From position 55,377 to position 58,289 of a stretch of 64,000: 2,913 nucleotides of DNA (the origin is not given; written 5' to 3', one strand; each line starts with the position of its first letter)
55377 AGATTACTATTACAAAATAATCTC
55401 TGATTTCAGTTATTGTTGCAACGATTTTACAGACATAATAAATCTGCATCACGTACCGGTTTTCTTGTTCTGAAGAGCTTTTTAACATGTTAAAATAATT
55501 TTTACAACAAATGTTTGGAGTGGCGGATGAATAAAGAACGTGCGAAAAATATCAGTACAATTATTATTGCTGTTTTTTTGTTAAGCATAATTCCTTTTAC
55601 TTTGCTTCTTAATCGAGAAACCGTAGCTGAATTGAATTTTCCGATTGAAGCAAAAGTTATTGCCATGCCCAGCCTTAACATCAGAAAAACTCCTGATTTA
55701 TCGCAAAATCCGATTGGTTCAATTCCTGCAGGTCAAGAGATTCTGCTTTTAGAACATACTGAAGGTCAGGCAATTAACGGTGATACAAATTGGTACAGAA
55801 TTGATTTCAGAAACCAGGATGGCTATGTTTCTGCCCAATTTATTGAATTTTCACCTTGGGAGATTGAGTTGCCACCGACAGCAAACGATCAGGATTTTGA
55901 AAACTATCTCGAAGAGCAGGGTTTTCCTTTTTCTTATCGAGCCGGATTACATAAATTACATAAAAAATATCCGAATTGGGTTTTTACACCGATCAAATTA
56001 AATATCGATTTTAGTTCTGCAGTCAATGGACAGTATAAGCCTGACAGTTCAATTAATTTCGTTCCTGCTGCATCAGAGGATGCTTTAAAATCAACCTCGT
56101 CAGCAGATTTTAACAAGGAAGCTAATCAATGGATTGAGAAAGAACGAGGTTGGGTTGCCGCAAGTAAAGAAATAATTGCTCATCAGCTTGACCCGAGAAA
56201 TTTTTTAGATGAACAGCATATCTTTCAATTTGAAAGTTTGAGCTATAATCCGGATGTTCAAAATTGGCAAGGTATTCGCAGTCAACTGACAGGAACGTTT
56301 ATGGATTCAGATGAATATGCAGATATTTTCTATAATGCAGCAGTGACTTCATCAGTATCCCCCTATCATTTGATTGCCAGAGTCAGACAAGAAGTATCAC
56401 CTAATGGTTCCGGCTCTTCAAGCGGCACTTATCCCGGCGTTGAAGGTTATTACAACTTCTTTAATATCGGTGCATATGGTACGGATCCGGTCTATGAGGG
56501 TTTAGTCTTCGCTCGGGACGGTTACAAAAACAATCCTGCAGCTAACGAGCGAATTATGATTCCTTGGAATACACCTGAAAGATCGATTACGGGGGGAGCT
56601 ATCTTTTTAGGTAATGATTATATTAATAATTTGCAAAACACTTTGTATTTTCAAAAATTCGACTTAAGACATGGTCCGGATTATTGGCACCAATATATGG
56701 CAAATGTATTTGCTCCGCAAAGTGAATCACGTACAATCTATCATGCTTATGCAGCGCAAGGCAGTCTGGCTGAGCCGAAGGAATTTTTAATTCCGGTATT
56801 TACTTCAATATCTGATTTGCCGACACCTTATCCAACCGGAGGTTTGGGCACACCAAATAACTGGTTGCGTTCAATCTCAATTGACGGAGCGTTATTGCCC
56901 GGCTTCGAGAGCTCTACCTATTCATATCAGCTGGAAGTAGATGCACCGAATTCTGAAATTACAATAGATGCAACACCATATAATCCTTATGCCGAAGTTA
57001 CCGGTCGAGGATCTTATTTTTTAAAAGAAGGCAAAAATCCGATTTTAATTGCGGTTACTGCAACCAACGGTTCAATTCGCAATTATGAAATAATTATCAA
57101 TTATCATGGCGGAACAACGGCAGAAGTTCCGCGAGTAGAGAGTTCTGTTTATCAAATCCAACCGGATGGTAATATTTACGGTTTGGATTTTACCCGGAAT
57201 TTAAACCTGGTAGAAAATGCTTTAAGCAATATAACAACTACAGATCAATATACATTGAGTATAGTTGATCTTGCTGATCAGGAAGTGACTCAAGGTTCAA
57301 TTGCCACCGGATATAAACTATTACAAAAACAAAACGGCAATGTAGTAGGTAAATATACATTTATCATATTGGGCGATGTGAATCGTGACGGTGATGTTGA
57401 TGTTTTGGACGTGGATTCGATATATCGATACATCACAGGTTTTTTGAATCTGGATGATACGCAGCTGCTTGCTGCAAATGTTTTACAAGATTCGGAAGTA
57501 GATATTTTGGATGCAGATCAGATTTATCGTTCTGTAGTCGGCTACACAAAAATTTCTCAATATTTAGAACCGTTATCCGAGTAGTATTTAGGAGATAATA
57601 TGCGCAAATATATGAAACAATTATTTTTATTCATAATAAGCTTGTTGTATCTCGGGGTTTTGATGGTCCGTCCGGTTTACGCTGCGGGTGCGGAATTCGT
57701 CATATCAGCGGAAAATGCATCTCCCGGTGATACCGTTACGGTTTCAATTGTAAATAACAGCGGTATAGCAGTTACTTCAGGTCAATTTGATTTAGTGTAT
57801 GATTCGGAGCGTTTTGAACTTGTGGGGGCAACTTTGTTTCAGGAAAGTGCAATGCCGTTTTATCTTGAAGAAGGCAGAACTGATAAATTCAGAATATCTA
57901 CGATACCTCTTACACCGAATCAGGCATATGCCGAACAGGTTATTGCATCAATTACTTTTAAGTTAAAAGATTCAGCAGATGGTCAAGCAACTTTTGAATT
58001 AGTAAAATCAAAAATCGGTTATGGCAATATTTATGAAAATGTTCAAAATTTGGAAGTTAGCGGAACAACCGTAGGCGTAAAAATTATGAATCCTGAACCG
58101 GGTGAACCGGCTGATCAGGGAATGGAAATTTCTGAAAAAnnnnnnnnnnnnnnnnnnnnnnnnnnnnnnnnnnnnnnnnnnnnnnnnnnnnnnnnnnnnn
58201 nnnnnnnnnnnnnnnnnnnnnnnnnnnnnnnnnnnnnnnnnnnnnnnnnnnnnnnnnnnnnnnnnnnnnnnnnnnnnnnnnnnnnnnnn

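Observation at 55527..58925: Adjacent dockerin-bearing peptidoglycan hydrolase and membrane-anchored cohesin: a non-cellulosomal tethering pair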

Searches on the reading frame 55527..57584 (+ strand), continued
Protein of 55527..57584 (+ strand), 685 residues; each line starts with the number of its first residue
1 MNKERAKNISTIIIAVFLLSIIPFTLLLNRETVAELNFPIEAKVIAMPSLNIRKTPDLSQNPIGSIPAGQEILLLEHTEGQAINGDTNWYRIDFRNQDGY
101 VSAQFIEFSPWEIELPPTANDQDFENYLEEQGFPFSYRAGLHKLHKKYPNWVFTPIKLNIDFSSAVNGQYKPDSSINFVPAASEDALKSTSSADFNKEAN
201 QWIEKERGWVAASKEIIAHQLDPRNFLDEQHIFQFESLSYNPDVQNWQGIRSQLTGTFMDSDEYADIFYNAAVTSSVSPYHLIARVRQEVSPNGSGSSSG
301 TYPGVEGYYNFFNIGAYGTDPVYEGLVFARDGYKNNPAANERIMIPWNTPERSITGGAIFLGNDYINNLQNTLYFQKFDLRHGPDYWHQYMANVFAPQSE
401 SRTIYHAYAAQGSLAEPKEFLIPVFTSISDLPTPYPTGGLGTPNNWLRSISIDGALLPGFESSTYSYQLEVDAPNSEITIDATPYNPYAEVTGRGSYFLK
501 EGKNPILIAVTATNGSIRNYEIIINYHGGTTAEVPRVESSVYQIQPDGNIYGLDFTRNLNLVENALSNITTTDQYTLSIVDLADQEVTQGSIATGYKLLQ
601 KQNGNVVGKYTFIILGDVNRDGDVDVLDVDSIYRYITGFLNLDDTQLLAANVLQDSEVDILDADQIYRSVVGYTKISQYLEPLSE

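Call 68: fold_search(model_id=the predicted structure, library=pdb)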
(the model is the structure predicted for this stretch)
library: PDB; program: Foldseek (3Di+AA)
matches with E <= 10: 1235; with E <= 0.001: 13
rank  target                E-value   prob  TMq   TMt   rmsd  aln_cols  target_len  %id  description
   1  6u0o_B                3.9e-12  1.00  0.30  0.67   5.3       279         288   23  Crystal structure of a peptidoglycan release complex, SagB-SpdC, in lipidic cubic phase (released 2020-09-23)
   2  6fxp_B                4.6e-12  1.00  0.30  0.77   4.0       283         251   23  Crystal structure of S. aureus glucosaminidase B (released 2019-03-20)
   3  6fxp_A                8.5e-12  1.00  0.28  0.71   4.9       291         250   21  Crystal structure of S. aureus glucosaminidase B (released 2019-03-20)
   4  6fxo                  3.8e-11  1.00  0.28  0.75   5.2       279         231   21  Crystal structure of Major Bifunctional Autolysin (released 2019-03-20)
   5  4pi9                  1.9e-08  1.00  0.23  0.60   6.1       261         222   20  Crystal structure of S. Aureus Autolysin E in complex with muropeptide NAM-L-ALA-D-iGLU (released 2015-10-14)
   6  4pi8_A                2.0e-08  1.00  0.24  0.62   6.4       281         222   18  Crystal structure of catalytic mutant E138A of S. Aureus Autolysin E in complex with disaccharide NAG-NAM (released 2015-10-14)
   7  4pia                  2.3e-08  1.00  0.24  0.61   5.6       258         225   19  Crystal structure of S. Aureus Autolysin E (released 2015-10-14)
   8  4pi7_A                1.1e-07  1.00  0.24  0.62   6.1       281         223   18  Crystal structure of S. Aureus Autolysin E in complex with disaccharide NAM-NAG (released 2015-10-14)
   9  8yxn_B                1.7e-07  1.00  0.24  0.56   7.9       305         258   17  X-ray structure of Clostridium perfringens autolysin catalytic domain in the P1 form (released 2024-05-15)
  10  8yxn_A                2.8e-07  1.00  0.25  0.57   7.7       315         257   17  X-ray structure of Clostridium perfringens autolysin catalytic domain in the P1 form (released 2024-05-15)
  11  5wqw                  6.1e-07  1.00  0.26  0.60   7.1       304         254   18  X-ray structure of catalytic domain of autolysin from Clostridium perfringens (released 2016-12-07)
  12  7pj4                  4.9e-04  1.00  0.19  0.43  18.8       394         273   11  Crystal structure of catalytic domain in closed conformation of LytB (E585Q)from Streptococcus pneumoniae (released 2022-09-07)
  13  4q2w                  7.6e-04  1.00  0.17  0.41  18.4       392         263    9  Crystal Structure of pneumococcal peptidoglycan hydrolase LytB (released 2014-07-16)
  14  6s5y_A                1.3e-03  0.96  0.08  0.27  16.5       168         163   12  Structure of tandemly arrayed consecutive Rib domains (Rib2R) from Group B Streptococcal species Streptococcus agalact (released 2019-12-11)
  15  6s5y_H                1.8e-03  0.96  0.08  0.28  15.8       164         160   12  Structure of tandemly arrayed consecutive Rib domains (Rib2R) from Group B Streptococcal species Streptococcus agalact (released 2019-12-11)
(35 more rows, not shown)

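Call 73: search_protein_families(library=pfam, alignment_id=A6, max_evalue=0.00001)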
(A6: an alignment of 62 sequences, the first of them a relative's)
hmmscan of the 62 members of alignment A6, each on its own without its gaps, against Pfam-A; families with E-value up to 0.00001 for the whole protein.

A. member 1, L005:2438-3784:+ (449 aa): 2 families
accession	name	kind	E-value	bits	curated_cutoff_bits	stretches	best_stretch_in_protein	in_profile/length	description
PF01966.28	HD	-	8.4e-11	42.6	22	1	148-290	1-114/116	HD domain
PF13286.11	HD_assoc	-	6.5e-10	39.9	22.2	1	344-443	2-89/91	Phosphohydrolase-associated domain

B. families by the number of members that match (of 62 scanned): 59 families (the first 25 are shown)
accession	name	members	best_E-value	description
PF01071.24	GARS_A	11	4.1e-79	Phosphoribosylglycinamide synthetase, ATP-grasp (A) domain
PF02844.21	GARS_N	11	5e-41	Phosphoribosylglycinamide synthetase, N domain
PF02843.22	GARS_C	11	2.2e-35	Phosphoribosylglycinamide synthetase, C domain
PF02222.28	ATP-grasp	8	1.7e-07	ATP-grasp domain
PF00009.33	GTP_EFTU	7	5.1e-53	Elongation factor Tu GTP binding domain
PF02786.22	CPSase_L_D2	7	5.3e-09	Carbamoyl-phosphate synthase L chain, ATP binding domain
PF16658.11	RF3_C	6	4.2e-49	Class II release factor RF3, C-terminal domain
PF22042.2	EF-G_D2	6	2.3e-26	Elongation factor G domain 2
PF13286.11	HD_assoc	6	8.3e-16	Phosphohydrolase-associated domain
PF01966.28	HD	6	6.6e-14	HD domain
PF03144.31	GTP_EFTU_D2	6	1.2e-09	Elongation factor Tu domain 2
PF05636.17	HIGH_NTase1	2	1.7e-99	HIGH Nucleotidyl Transferase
PF00265.24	TK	2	1.4e-51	Thymidine kinase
PF02638.21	GHL10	2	1.2e-42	Glycosyl hydrolase-like 10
PF03816.19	LytR_cpsA_psr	2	3.4e-40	LytR_cpsA_psr family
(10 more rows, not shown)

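Call 74: search_protein_families(library=pfam, alignment_id=A7, max_evalue=0.00001)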
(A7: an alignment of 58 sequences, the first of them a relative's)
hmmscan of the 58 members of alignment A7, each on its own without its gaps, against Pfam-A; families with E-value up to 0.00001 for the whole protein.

A. member 1, L005:8872-10347:+ (492 aa): 2 families
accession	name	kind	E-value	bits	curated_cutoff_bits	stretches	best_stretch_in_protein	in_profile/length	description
PF08245.18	Mur_ligase_M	-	3e-11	44.1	24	1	135-294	42-199/200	Mur ligase middle domain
PF02875.26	Mur_ligase_C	-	3e-09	38.2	28.4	1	315-412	1-96/127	Mur ligase, glutamate ligase domain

B. families by the number of members that match (of 58 scanned): 64 families (the first 25 are shown)
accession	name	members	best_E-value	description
PF07724.20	AAA_2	12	6.1e-74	AAA domain (Cdc48 subfamily)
PF17871.7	AAA_lid_9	12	4.4e-34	AAA lid domain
PF10431.15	ClpB_D2-small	12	1e-27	C-terminal, D2-small domain, of ClpB protein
PF00004.35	AAA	12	1.9e-27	ATPase family associated with various cellular activities (AAA)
PF02861.25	Clp_N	12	8.6e-27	Clp amino terminal domain, pathogenicity island component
PF07728.20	AAA_5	12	6.6e-20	AAA domain (dynein-related subfamily)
PF13191.12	AAA_16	12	2.3e-12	AAA ATPase domain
PF00158.32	Sigma54_activat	12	7.5e-12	Sigma-54 interaction domain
PF13401.12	AAA_22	12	1.3e-11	AAA domain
PF12775.13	AAA_7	11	1.2e-07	P-loop containing dynein motor region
PF05621.17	TniB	10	1.9e-09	Bacterial TniB protein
PF02875.26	Mur_ligase_C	6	5.7e-19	Mur ligase, glutamate ligase domain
PF08245.18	Mur_ligase_M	5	4.2e-14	Mur ligase middle domain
PF13173.12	AAA_14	5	1.8e-08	AAA domain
PF13238.12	AAA_18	5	6.9e-07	AAA domain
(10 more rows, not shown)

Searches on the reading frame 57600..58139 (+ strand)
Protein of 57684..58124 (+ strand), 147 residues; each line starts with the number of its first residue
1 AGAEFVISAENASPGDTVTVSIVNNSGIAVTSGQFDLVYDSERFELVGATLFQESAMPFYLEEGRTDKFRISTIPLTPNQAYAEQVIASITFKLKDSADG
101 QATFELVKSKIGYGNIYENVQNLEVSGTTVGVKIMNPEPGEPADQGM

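Call 47: find_homologous_proteins(query=A3, max_evalue=0.001)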
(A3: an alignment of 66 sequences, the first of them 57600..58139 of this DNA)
Query A3 (66 sequences) (180 aa, profile of the alignment): 3 proteins with E <= 0.001 among 8000 candidates.
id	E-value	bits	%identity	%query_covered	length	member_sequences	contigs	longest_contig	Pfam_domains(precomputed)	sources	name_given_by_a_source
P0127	9.6e-47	177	21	58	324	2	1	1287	PF12733.14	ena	-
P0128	2.0e-40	157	32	11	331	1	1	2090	PF12733.14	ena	-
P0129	9.2e-4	37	28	72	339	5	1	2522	PF00963.25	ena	-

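Call 62: predict_structure(alignment_id=A5)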
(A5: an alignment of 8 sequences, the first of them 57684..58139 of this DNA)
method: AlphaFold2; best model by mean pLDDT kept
length: 152 residues; sequences in the alignment: 8
mean_pLDDT: 82.2   pTM: 0.75
mean pLDDT of the five models: 82.2, 82.0, 81.8, 79.1, 40.6
residues with pLDDT >= 90: 51; 70-90: 77; 50-70: 11; < 50: 13
segments of 3 or more residues with pLDDT < 50: 140-152
pLDDT, mean of each block of 10 residues (from residue 1): 88 92 90 90 92 86 83 79 91 88 89 73 87 73 42 40
secondary structure, 60 per line:
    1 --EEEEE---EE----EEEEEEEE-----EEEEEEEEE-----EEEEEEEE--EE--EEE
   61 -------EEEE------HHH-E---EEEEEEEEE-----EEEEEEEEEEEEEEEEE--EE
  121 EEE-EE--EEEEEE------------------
elements in order: E3-7 E17-24 E30-38 E44-51 E58-60 E68-71 E86-94 E100-116 E119-123 E129-134

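Call 65: fold_search(model_id=the predicted structure, library=pdb)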
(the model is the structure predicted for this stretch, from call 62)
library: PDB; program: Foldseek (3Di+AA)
matches with E <= 10: 1986; with E <= 0.001: 85
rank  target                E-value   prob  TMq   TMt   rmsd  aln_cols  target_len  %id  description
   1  2jh2_A                5.3e-08  1.00  0.60  0.67   4.0       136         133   21  X-ray crystal structure of a cohesin-like module from Clostridium perfringens (released 2007-11-06)
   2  5nrm_A                7.6e-08  1.00  0.62  0.66   4.5       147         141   18  Crystal structure of the sixth cohesin from Acetivibrio cellulolyticus' scaffoldin B in complex with Cel5 dockerin S51 (released 2018-01-31)
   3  6kgf_C                8.0e-08  1.00  0.63  0.65   3.6       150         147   15  Crystal structure of CaDoc0917(R16D)-CaCohA2 complex at pH 8.2 (released 2020-07-08)
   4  2w1n                  8.0e-08  1.00  0.58  0.41   5.0       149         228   21  cohesin and fibronectin type-III double module construct from the Clostridium perfringens glycoside hydrolase GH84C (released 2009-02-03)
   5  6kgc_A                1.2e-07  1.00  0.64  0.67   3.8       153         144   14  Crystal structure of CaDoc0917(R49D)-CaCohA2 complex at pH 5.4 (released 2020-07-08)
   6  2vo8                  1.4e-07  1.00  0.62  0.69   3.6       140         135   18  Cohesin module from Clostridium perfringens ATCC13124 family 33 glycoside hydrolase. (released 2008-09-02)
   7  1g1k_A                1.4e-07  1.00  0.58  0.61   6.3       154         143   20  COHESIN MODULE FROM THE CELLULOSOME OF CLOSTRIDIUM CELLULOLYTICUM (released 2000-11-22)
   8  5nrk_A                1.5e-07  1.00  0.61  0.64   4.5       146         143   18  Crystal structure of the sixth cohesin from Acetivibrio cellulolyticus' scaffoldin B in complex with Cel5 dockerin S15 (released 2018-01-31)
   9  6kgf_A                1.7e-07  1.00  0.63  0.67   3.7       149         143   15  Crystal structure of CaDoc0917(R16D)-CaCohA2 complex at pH 8.2 (released 2020-07-08)
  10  6kge_A                1.8e-07  1.00  0.63  0.68   3.7       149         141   15  Crystal structure of CaDoc0917(R16D)-CaCohA2 complex at pH 5.5 (released 2020-07-08)
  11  6kgd_A                2.2e-07  1.00  0.61  0.63   3.9       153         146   14  Crystal structure of CaDoc0917(R49D)-CaCohA2 complex at pH 8.0 (released 2020-07-08)
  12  2vn5_A                2.3e-07  1.00  0.57  0.60   6.5       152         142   21  The Clostridium cellulolyticum dockerin displays a dual binding mode for its cohesin partner (released 2008-05-20)
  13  2jh2_C                2.5e-07  1.00  0.60  0.69   3.9       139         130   23  X-ray crystal structure of a cohesin-like module from Clostridium perfringens (released 2007-11-06)
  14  4ums                  2.9e-07  1.00  0.66  0.65   4.2       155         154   19  The crystal structure of the seventh ScaB type I cohesin from Pseudobacteroides cellulosolvens (released 2015-05-06)
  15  3ul4_A                3.8e-07  1.00  0.66  0.70   3.3       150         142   16  Crystal structure of Coh-OlpA(Cthe_3080)-Doc918(Cthe_0918) complex: A novel type I Cohesin-Dockerin complex from Clost (released 2012-11-28)
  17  2jh2_B                4.0e-07  1.00  0.60  0.67   4.0       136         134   22  X-ray crystal structure of a cohesin-like module from Clostridium perfringens (released 2007-11-06)
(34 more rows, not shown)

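Call 67: search_protein_representatives(protein=window:57684-58124:+)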
Query: 147 residues. Proteins with E-value up to 0.001 (for the whole library): 58; up to 1e-10: 4; up to 1e-30: 1. The best 58 are listed.
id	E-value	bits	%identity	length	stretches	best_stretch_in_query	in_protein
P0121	1.4e-87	307.1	100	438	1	1-147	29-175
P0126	3.0e-28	115.0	48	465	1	2-146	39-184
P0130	2.0e-15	73.5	36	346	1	5-139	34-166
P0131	2.3e-11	60.4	32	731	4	12-141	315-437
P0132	1.4e-10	57.8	32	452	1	4-132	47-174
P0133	2.2e-10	57.2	34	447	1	4-146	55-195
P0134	7.7e-10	55.4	27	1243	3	3-106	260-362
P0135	9.9e-10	55.1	26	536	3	6-112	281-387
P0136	2.6e-09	53.7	30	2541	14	72-104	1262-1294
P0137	3.0e-09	53.6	28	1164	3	5-100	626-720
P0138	6.6e-09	52.4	29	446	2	7-122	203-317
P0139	6.8e-09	52.4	29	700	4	2-100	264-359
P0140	2.9e-08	50.3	29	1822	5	20-120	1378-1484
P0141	4.6e-08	49.7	31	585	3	6-112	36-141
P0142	4.9e-08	49.6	34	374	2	5-112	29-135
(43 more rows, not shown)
